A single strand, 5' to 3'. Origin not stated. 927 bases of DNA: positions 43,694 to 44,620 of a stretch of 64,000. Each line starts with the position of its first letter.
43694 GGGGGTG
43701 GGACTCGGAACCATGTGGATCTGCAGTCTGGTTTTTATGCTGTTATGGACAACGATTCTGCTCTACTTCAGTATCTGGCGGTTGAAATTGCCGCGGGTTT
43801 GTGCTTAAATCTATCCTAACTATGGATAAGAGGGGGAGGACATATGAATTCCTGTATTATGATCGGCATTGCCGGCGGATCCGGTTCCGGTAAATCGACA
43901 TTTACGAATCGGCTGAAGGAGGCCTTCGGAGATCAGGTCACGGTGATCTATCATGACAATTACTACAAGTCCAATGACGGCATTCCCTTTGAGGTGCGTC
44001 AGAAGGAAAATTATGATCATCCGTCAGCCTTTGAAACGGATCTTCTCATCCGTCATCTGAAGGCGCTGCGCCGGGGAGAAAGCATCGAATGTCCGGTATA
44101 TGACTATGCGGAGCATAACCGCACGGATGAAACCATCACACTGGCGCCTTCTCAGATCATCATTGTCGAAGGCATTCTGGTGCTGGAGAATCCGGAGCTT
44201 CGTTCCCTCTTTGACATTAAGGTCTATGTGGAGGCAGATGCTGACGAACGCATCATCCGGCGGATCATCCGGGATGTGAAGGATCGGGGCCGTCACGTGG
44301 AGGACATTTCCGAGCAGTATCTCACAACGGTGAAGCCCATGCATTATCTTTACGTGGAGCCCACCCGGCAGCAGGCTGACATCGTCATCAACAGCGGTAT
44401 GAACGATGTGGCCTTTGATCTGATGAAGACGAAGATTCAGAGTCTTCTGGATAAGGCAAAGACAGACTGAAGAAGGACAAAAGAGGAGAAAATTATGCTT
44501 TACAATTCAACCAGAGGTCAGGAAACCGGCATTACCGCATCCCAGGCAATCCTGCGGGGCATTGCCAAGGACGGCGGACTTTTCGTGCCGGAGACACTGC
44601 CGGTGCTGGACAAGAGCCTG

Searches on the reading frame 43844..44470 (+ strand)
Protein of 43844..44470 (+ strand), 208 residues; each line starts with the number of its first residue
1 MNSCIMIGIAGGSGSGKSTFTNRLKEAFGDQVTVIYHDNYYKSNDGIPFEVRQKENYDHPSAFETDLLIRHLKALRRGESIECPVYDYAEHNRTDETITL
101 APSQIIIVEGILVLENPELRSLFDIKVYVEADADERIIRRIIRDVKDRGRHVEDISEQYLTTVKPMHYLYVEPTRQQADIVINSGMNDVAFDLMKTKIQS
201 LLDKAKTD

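Call 54: search_protein_families(library=pfam, proteins=[window:43844-44470:+], max_evalue=0.001)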
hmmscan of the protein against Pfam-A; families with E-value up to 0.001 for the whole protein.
window:43844-44470:+ (208 aa): 5 families
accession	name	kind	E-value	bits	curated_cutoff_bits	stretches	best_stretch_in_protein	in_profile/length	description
PF00485.24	PRK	-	3.2e-41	141.8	22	1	6-185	1-190/196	Phosphoribulokinase / Uridine kinase family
PF13238.12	AAA_18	-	4.4e-08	34.1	29.4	1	7-154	1-121/128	AAA domain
PF01121.26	CoaE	-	1.2e-05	25.5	27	0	6-28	2-23/180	Dephospho-CoA kinase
PF01712.25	dNK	-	5.8e-05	23.4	27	1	7-204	1-197/203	Deoxynucleoside kinase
PF13207.12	AAA_17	-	0.00018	22.2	27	0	11-31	2-22/136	AAA domain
